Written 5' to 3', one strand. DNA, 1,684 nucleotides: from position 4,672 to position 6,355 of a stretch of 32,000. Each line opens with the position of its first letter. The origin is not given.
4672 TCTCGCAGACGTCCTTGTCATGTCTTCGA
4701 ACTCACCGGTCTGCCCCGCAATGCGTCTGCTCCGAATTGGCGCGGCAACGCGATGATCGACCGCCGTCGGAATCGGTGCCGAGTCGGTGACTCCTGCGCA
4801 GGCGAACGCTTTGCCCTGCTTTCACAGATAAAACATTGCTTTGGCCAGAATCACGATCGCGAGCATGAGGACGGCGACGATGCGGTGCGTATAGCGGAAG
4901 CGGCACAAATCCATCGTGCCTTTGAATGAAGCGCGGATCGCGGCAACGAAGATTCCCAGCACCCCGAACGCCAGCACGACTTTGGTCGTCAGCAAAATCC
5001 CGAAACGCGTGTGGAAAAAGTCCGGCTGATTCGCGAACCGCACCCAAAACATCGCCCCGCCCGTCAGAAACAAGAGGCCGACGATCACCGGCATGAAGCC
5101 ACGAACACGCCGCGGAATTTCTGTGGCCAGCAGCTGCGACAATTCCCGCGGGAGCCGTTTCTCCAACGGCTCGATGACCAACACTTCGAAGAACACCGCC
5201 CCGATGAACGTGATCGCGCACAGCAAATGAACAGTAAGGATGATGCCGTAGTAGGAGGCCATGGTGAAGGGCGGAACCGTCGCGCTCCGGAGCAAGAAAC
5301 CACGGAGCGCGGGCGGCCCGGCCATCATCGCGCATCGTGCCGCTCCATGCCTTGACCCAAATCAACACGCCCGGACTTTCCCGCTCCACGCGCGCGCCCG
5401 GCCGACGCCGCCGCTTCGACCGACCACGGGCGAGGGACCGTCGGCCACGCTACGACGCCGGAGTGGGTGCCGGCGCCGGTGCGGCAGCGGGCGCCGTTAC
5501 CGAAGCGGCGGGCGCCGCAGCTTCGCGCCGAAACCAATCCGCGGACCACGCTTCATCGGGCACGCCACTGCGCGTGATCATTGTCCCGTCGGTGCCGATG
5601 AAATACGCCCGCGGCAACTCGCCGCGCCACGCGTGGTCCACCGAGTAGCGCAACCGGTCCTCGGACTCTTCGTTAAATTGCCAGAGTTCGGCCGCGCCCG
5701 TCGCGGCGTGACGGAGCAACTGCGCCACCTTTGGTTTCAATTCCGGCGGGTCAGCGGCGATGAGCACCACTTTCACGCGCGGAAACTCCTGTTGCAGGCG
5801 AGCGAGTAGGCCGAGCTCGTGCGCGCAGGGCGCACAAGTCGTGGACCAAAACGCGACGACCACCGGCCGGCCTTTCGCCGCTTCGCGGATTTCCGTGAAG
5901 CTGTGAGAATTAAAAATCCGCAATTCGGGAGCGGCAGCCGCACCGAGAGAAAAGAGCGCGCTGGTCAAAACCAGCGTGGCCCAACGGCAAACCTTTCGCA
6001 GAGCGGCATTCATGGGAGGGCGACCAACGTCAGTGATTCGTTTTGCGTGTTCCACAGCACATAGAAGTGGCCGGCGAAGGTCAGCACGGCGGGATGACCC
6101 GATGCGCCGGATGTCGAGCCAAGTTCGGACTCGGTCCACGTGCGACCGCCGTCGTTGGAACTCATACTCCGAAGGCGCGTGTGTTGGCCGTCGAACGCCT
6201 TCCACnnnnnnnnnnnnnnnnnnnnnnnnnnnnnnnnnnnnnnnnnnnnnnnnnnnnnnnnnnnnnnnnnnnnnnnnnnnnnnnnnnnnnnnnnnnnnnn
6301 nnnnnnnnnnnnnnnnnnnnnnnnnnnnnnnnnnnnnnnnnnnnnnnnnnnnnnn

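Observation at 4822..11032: Candidate dedicated copper import and insertion module facing nosZ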

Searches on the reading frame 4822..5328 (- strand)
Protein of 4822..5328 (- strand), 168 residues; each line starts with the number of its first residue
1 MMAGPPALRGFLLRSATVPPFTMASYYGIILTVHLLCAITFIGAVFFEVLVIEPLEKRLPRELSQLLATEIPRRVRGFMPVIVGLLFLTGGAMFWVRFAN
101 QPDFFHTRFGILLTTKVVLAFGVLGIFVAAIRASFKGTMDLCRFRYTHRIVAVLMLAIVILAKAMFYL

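Call 5: search_protein_families(library=pfam, proteins=[window:4822-5328:-], max_evalue=0.01)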
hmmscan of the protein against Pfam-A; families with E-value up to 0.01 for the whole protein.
window:4822-5328:- (168 aa): 1 family
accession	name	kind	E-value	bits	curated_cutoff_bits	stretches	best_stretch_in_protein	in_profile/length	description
PF05425.18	CopD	-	4.4e-07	30.7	32.1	1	79-163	11-103/105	Copper resistance protein D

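Call 6: search_protein_families(library=ncbifam, proteins=[window:4822-5328:-], max_evalue=0.01)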
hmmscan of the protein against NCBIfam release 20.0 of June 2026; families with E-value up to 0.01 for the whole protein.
window:4822-5328:- (168 aa): 0 families

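Call 81: find_homologous_proteins(query=window:4822-5262:-, max_evalue=0.001)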
Query window:4822-5262:- (146 aa): 153 proteins with E <= 0.001 among 229 candidates; the best 120 are listed.
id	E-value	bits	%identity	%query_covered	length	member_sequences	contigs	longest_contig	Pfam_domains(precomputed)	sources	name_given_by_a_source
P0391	4.1e-86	304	100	100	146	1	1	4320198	PF05425.19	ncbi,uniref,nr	ncbi:hypothetical protein K0B96_16375 [Horticoccus luteus]|uniref:Uncharacterized protein n=1 Tax=Ho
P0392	1.1e-72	261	86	100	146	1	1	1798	PF05425.19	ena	-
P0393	1.8e-71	257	83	100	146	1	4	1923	PF05425.19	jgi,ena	-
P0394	2.0e-71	257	84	100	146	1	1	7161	PF05425.19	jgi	jgi:hypothetical protein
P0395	1.9e-69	250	79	100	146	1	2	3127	PF05425.19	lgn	-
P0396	1.5e-68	247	79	100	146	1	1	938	PF05425.19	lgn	-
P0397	1.6e-68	247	81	100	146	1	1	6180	PF05425.19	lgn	-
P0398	4.4e-68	246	78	100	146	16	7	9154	PF05425.19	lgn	-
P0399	6.5e-68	245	77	99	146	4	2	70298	PF05425.19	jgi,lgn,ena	-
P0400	5.5e-66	239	77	100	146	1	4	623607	PF05425.19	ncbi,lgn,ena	-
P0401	1.7e-65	237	75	100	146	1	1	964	PF05425.19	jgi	jgi:hypothetical protein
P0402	1.9e-65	237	75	100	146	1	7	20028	PF05425.19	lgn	-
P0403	3.3e-65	236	77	100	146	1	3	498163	PF05425.19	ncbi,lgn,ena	-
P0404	4.0e-65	236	73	100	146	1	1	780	PF05425.19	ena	-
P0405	6.2e-65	235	75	100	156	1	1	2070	PF05425.19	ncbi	-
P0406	1.0e-64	235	77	99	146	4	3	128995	PF05425.19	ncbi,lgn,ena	-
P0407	1.3e-64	234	71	100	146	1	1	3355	PF05425.19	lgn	-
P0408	3.5e-64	233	75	100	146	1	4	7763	PF05425.19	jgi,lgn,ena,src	-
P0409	5.5e-64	232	73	100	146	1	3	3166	PF05425.19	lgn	-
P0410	6.1e-64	232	74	99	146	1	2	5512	PF05425.19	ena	-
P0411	6.1e-64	232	74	100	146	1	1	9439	PF05425.19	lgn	-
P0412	1.0e-63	232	73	100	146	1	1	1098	PF05425.19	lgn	-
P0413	1.1e-63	231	73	100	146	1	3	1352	PF05425.19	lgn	-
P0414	1.7e-63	231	73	100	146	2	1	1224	PF05425.19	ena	-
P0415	1.8e-63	231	74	100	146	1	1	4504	PF05425.19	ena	-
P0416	2.4e-63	230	75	100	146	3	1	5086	PF05425.19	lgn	-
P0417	3.4e-63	230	76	100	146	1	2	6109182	PF05425.19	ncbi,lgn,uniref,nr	ncbi:CopD family copper resistance protein [Actomonas aquatica]|uniref:Copper resistance protein D d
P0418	3.5e-63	230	75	100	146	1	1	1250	PF05425.19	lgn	-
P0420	4.3e-63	230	74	99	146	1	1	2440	PF05425.19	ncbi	-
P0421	6.3e-63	229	73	100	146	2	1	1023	PF05425.19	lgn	-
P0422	9.4e-63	228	73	100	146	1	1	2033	PF05425.19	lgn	-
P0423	1.8e-62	227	75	99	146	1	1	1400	PF05425.19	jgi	jgi:hypothetical protein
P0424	2.1e-62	227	74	99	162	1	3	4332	PF05425.19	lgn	-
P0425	2.6e-62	227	69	100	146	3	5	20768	PF05425.19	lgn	-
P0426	3.5e-62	227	73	100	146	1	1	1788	PF05425.19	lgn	-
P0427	4.1e-62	226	70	100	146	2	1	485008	PF05425.19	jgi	jgi:hypothetical protein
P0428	4.7e-62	226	73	100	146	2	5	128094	PF05425.19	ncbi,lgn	ncbi:membrane protein [Opitutaceae bacterium]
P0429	5.1e-62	226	72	100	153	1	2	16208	PF05425.19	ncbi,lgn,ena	-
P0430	6.7e-62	226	72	100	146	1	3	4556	PF05425.19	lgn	-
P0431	1.0e-61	225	70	100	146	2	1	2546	PF05425.19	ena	-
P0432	1.1e-61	225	71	100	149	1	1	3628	PF05425.19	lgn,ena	-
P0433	1.1e-61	225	72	100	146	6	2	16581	PF05425.19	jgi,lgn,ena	jgi:hypothetical protein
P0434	1.4e-61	225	72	100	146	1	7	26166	PF05425.19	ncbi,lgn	-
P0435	1.5e-61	225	71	100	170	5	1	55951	PF05425.19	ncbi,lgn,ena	ncbi:MAG: CopD family copper resistance protein [Rariglobus sp.]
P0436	1.7e-61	224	73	100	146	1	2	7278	PF05425.19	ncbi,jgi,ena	-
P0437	1.7e-61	224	70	100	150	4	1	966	PF05425.19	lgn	-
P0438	1.9e-61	224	73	100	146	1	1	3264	PF05425.19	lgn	-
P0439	2.0e-61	224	71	100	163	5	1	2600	PF05425.19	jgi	jgi:hypothetical protein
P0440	2.2e-61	224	73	100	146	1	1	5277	PF05425.19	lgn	-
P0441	2.3e-61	224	74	100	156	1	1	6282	PF05425.19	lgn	-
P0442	2.5e-61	224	72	100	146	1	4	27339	PF05425.19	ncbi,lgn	-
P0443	2.8e-61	224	68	100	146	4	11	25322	PF05425.19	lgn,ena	-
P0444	4.4e-61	223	71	100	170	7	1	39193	PF05425.19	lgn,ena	-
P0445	4.5e-61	223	71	100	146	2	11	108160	PF05425.19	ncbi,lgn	ncbi:MAG TPA: hypothetical protein VGD88_01920 [Opitutaceae bacterium]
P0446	6.2e-61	223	72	100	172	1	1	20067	PF05425.19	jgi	jgi:hypothetical protein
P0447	7.0e-61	222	73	100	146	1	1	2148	PF05425.19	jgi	jgi:uncharacterized protein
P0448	7.6e-61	222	71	100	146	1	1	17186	PF05425.19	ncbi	-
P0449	8.5e-61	222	71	100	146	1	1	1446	PF05425.19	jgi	jgi:hypothetical protein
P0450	1.2e-60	222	73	100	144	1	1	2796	PF05425.19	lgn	-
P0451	1.7e-60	221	72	100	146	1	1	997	PF05425.19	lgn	-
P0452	1.7e-60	221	72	100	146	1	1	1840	PF05425.19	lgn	-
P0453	1.8e-60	221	71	100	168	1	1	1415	PF05425.19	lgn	-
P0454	2.0e-60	221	71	100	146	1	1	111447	PF05425.19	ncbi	-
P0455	2.0e-60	221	71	100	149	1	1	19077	PF05425.19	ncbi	-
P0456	2.1e-60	221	72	100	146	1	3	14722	PF05425.19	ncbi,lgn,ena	-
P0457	2.3e-60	221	73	100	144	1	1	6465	PF05425.19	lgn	-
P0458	2.8e-60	220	73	100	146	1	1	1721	PF05425.19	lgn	-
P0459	3.4e-60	220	71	100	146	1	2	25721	PF05425.19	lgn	-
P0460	3.8e-60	220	73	100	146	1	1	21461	PF05425.19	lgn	-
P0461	3.9e-60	220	68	100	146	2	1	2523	PF05425.19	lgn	-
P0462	4.9e-60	220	69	100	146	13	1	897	PF05425.19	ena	-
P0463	5.2e-60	220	71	100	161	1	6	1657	PF05425.19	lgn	-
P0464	6.9e-60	219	72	100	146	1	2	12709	PF05425.19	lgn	-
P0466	1.0e-59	219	73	99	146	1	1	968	PF05425.19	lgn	-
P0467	1.1e-59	219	71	100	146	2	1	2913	PF05425.19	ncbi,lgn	-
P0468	2.1e-59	218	71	100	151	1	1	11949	PF05425.19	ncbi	-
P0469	3.0e-59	217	70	100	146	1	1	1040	PF05425.19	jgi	-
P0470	4.1e-59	217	72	100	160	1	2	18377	PF05425.19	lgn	-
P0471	5.5e-59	216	69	100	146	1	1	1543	PF05425.19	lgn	-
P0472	6.0e-59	216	68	100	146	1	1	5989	PF05425.19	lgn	-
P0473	7.3e-59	216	71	100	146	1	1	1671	PF05425.19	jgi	jgi:hypothetical protein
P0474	8.1e-59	216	68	100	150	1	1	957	PF05425.19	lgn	-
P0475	9.1e-59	216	69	100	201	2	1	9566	PF05425.19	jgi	jgi:hypothetical protein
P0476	1.2e-58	215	70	100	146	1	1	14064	PF05425.19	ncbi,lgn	-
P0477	1.3e-58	215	68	100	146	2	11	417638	PF05425.19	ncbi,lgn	-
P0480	1.7e-58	215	68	100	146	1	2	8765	PF05425.19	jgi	jgi:uncharacterized protein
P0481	2.3e-58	214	68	100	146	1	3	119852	PF05425.19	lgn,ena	-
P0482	2.4e-58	214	70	100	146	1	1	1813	PF05425.19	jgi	jgi:uncharacterized protein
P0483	2.9e-58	214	64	100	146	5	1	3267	PF05425.19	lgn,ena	-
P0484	3.7e-58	214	68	100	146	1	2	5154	PF05425.19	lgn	-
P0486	1.3e-57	212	69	100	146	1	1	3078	PF05425.19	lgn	-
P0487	1.6e-57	211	67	100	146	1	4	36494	PF05425.19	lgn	-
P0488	2.2e-57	211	67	100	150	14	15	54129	PF05425.19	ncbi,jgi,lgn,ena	jgi:hypothetical protein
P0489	2.6e-57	211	69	100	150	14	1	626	PF05425.19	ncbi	-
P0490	3.2e-57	210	67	100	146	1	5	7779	PF05425.19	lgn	-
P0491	3.3e-57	210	68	100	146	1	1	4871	PF05425.19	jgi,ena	jgi:hypothetical protein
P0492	4.0e-57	210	67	100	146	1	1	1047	PF05425.19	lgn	-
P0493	6.4e-57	210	64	100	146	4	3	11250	PF05425.19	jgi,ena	jgi:uncharacterized protein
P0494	6.5e-57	209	68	100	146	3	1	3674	PF05425.19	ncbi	-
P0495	2.0e-56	208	71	100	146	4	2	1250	PF05425.19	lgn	-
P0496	5.6e-56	206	71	100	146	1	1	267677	PF05425.19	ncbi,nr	ncbi:MAG: hypothetical protein IPP19_03740 [Verrucomicrobia bacterium]|nr:hypothetical protein [Verr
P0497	7.0e-56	206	67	100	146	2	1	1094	PF05425.19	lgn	-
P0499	1.9e-55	205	67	100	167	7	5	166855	PF05425.19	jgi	jgi:Uncharacterized protein conserved in bacteria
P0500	2.0e-55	205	66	100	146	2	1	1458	PF05425.19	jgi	jgi:hypothetical protein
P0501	4.5e-55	204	66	99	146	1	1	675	PF05425.19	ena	-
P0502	5.5e-55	203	67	100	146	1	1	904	PF05425.19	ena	-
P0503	1.3e-53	199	66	100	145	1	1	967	PF05425.19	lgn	-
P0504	8.2e-53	196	63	99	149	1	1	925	PF05425.19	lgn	-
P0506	8.5e-52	193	66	97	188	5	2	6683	PF05425.19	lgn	-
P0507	8.5e-51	190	77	81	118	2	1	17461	PF05425.19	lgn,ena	-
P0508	1.7e-50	189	71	84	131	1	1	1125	PF05425.19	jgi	jgi:hypothetical protein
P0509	2.7e-50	188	62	100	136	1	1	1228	PF05425.19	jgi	jgi:hypothetical protein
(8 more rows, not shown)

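Call 83: find_encoding_contigs(protein=P0417, flank=9000, max_places=1)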
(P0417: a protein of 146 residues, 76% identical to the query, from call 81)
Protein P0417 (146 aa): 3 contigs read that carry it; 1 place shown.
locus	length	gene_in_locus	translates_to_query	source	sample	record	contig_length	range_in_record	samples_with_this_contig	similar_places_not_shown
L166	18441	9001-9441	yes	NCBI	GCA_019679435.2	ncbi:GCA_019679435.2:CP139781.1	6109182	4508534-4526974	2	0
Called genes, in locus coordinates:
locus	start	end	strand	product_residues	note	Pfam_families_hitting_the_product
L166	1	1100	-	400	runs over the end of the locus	PF12704:MacB_PCD, PF02687:FtsX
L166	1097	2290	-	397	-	PF25917:BSH_RND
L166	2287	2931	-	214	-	PF00440:TetR_N, PF16925:TetR_C_13 (weak)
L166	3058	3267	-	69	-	-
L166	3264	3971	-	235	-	PF03473:MOSC, PF03475:YiiM_3-alpha (weak)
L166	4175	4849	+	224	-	PF04405:ScdA_N, PF01814:Hemerythrin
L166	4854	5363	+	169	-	PF01814:Hemerythrin (faint)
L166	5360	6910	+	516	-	PF00989:PAS, PF08448:PAS_4, PF13188:PAS_8 (weak), PF13426:PAS_9, PF08447:PAS_3, PF00512:HisKA, PF02518:HATPase_c, PF00072:Response_reg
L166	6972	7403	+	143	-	-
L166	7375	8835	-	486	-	PF03060:NMO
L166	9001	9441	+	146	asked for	PF05425:CopD (weak)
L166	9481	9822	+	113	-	PF07883:Cupin_2 (weak)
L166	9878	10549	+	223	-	PF12840:HTH_20 (weak), PF01022:HTH_5, PF00581:Rhodanese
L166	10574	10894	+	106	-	PF02635:DsrE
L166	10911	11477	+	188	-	PF13489:Methyltransf_23, PF01209:Ubie_methyltran (faint), PF05958:tRNA_U5-meth_tr (weak), PF13649:Methyltransf_25, PF13847:Methyltransf_31, PF08241:Methyltransf_11, PF08242:Methyltransf_12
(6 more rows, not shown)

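Call 84: find_encoding_contigs(protein=P0400, flank=9000, max_places=1)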
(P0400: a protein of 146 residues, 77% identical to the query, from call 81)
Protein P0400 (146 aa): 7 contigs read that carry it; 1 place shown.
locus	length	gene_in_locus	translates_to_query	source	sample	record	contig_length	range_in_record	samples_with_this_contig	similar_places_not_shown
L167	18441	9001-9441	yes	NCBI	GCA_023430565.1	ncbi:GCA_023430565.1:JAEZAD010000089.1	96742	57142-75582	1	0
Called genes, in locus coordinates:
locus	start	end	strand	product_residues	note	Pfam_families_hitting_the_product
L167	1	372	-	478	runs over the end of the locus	PF01618:MotA_ExbB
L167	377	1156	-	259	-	PF11932:DUF3450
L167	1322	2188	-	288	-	PF03372:Exo_endo_phos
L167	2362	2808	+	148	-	PF08327:AHSA1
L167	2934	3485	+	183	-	-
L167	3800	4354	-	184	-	PF10604:Polyketide_cyc2 (weak), PF08327:AHSA1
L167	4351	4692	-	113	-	PF12840:HTH_20, PF01022:HTH_5, PF12802:MarR_2 (weak)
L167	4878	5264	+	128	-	PF00903:Glyoxalase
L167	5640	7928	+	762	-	PF07715:Plug, PF00593:TonB_dep_Rec_b-barrel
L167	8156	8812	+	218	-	-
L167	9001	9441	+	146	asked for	PF05425:CopD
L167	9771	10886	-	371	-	-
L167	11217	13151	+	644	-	PF17892:Cadherin_5 (faint), PF17963:Big_9 (weak)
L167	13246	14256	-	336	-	PF02311:AraC_binding (faint), PF07883:Cupin_2, PF12833:HTH_18, PF00165:HTH_AraC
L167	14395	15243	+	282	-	PF01261:AP_endonuc_2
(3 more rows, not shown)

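Call 85: find_encoding_contigs(protein=P0428, flank=9000, max_places=1)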
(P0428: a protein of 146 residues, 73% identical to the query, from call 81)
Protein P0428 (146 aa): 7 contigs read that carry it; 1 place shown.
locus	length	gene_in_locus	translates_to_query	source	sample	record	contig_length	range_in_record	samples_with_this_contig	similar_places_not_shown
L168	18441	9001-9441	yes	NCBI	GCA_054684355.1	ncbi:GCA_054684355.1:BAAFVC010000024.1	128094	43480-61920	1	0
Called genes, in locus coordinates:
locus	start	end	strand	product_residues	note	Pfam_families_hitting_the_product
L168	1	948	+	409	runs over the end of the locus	PF12679:ABC2_membrane_2, PF12698:ABC2_membrane_3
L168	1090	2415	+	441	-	PF00072:Response_reg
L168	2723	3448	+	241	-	-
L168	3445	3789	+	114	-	PF03992:ABM, PF13826:Monooxy_af470-like (weak)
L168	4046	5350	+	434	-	PF02885:Glycos_trans_3N, PF00591:Glycos_transf_3, PF07831:PYNP_C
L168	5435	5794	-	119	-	PF02311:AraC_binding (weak), PF07883:Cupin_2 (weak)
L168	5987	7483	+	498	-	PF07731:Cu-oxidase_2 (faint), PF07732:Cu-oxidase_3, PF13442:Cytochrome_CBB3 (weak), PF00034:Cytochrom_C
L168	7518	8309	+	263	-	PF03781:FGE-sulfatase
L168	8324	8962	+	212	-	PF02630:SCO1-SenC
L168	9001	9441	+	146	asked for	PF05425:CopD (weak)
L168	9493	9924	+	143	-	PF01152:Bac_globin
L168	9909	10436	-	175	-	PF00027:cNMP_binding, PF13545:HTH_Crp_2, PF00325:Crp (weak)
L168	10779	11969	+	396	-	-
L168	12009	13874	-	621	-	PF00005:ABC_tran, PF02463:SMC_N (faint), PF03193:RsgA_GTPase (faint), PF13555:AAA_29 (faint), PF12848:ABC_tran_Xtn, PF00005:ABC_tran, PF13304:AAA_21 (weak), PF16326:ABC_tran_CTD, +1 more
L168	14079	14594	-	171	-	PF00892:EamA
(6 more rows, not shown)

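Call 96: search_protein_families(library=ncbifam, proteins=[window:4822-5262:-], max_evalue=0.00001)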
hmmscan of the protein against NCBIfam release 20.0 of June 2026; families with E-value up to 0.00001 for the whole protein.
window:4822-5262:- (146 aa): 0 families

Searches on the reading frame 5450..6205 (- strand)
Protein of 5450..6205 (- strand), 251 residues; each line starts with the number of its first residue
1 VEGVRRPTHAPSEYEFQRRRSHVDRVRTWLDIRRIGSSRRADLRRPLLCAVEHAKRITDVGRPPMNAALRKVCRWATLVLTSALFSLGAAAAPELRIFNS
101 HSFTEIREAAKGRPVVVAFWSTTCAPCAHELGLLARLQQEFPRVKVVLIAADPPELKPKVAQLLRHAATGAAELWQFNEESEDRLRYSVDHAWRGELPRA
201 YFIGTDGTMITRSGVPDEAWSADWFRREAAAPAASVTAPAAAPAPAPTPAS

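Call 5: search_protein_families(library=pfam, proteins=[window:5450-6205:-], max_evalue=0.01)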
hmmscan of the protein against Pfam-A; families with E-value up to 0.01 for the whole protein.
window:5450-6205:- (251 aa): 4 families
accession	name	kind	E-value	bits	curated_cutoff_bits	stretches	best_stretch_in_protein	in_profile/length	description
PF00578.27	AhpC-TSA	-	5.9e-07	29.9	26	1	103-207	15-119/124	AhpC/TSA family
PF00085.26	Thioredoxin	-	0.00067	20.1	23.5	1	103-152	10-59/103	Thioredoxin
PF08534.16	Redoxin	-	0.0054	17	26.6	1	107-155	24-74/148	Redoxin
PF13905.12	Thioredoxin_8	-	0.0058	17.4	27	1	112-155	1-45/94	Thioredoxin-like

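Call 6: search_protein_families(library=ncbifam, proteins=[window:5450-6205:-], max_evalue=0.01)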
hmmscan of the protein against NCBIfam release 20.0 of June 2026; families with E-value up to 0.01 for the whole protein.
window:5450-6205:- (251 aa): 5 families
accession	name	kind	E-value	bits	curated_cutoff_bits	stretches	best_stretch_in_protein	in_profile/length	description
NF002854.0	PRK03147.1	subfamily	2.4e-06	27.6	170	1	105-165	55-115/176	thiol-disulfide oxidoreductase ResA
NF047696.1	ThlDiSintTplARhiz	equivalog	5.7e-06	26.2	230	1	110-218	95-202/219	thiol:disulfide interchange protein TlpA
TIGR00385.1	dsbE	subfamily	2.7e-05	23.8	123.15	1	80-145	31-94/173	DsbE family thiol:disulfide interchange protein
NF041202.1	StoA_CxxC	exception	0.0079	16.1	210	0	108-140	48-80/163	endospore biogenesis thiol-disulfide oxidoreductase StoA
TIGR01068.1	thioredoxin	equivalog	0.0083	16.3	96.8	0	110-152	12-55/101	thioredoxin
